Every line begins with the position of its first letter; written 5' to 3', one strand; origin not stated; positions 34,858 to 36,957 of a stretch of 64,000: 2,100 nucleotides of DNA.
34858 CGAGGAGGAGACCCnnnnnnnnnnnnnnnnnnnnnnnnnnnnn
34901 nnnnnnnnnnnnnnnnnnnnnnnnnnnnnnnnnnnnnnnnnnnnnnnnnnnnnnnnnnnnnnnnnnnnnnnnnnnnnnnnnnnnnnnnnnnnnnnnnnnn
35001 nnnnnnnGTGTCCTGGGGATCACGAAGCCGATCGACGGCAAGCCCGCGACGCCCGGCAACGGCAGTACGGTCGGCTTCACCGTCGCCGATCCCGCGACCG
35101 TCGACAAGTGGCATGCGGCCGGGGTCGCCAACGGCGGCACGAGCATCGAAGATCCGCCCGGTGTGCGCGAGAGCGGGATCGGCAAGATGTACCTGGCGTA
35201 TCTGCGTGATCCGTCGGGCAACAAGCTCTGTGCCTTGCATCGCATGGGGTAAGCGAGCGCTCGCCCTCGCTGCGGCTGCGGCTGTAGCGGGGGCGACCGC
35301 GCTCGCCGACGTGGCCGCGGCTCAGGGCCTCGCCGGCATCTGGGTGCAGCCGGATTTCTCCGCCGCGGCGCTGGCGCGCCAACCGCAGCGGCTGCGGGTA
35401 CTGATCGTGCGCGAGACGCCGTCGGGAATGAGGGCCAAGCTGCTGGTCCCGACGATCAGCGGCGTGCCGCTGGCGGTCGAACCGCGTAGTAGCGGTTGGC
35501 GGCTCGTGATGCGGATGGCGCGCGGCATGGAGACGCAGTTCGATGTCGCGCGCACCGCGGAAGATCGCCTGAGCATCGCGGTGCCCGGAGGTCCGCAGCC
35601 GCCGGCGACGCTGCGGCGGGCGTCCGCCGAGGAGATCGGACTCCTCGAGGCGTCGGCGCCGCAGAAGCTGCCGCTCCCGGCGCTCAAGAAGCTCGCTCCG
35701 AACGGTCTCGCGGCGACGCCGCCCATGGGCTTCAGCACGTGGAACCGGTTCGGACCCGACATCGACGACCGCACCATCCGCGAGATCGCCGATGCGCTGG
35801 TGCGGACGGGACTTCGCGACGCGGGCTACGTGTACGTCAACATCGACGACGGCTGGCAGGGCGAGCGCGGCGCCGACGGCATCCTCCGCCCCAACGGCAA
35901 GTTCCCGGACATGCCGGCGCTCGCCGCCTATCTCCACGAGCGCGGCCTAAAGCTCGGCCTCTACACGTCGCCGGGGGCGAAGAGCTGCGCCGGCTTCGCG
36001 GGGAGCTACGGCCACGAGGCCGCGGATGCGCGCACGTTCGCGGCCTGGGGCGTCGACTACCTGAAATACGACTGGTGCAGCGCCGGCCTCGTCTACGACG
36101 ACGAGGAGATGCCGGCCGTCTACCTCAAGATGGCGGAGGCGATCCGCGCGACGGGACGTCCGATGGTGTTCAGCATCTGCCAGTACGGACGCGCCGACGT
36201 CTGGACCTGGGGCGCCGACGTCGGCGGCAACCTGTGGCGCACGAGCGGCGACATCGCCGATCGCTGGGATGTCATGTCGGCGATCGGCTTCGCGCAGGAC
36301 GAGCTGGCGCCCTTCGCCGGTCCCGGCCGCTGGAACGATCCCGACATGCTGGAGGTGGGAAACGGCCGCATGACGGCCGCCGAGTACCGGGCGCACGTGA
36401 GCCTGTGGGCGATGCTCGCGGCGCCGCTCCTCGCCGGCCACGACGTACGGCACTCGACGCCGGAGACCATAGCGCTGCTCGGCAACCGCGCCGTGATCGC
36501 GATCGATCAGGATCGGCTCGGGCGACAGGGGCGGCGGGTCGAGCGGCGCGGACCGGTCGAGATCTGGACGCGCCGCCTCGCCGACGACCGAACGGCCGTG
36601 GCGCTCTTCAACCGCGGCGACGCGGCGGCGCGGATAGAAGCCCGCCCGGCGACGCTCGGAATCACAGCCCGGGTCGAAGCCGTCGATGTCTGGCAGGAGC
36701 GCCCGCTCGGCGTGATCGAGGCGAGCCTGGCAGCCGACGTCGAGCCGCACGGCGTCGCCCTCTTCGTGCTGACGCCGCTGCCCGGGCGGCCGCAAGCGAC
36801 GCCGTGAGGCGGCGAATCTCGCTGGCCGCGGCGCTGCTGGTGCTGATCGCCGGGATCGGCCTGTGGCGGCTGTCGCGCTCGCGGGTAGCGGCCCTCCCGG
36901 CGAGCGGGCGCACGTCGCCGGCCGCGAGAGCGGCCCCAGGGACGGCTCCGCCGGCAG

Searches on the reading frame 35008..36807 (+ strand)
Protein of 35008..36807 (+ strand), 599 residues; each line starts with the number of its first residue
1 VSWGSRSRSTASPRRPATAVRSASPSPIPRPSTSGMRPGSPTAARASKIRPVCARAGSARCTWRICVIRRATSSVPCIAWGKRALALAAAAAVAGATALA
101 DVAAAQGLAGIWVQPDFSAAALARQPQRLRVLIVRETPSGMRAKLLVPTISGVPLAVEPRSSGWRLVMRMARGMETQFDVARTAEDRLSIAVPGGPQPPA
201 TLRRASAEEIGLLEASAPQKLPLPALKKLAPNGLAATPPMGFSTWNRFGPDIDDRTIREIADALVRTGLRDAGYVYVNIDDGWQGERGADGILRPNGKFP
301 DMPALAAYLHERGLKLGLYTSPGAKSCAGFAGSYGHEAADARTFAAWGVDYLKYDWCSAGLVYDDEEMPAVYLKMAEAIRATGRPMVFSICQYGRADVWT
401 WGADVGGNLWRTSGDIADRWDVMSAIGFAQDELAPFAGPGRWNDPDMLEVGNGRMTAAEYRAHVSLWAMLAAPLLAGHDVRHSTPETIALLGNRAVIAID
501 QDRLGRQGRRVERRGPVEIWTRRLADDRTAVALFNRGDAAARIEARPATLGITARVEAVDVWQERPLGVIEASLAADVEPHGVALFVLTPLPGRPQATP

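Call 38: search_protein_families(library=pfam, proteins=[window:35008-36807:+], max_evalue=0.001)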
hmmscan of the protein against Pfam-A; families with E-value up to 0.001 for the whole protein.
window:35008-36807:+ (599 aa): 3 families
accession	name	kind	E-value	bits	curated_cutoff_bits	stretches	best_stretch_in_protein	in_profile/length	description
PF16499.11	Melibiase_2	-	2.6e-64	217.7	23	1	237-502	1-284/284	Alpha galactosidase A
PF17801.7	Melibiase_C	-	1.5e-13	51.1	22.9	1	515-588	2-71/71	Alpha galactosidase C-terminal beta sandwich domain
PF17450.8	Melibiase_2_C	-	2.7e-07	31.2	22.5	1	505-562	1-64/87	Alpha galactosidase A C-terminal beta sandwich domain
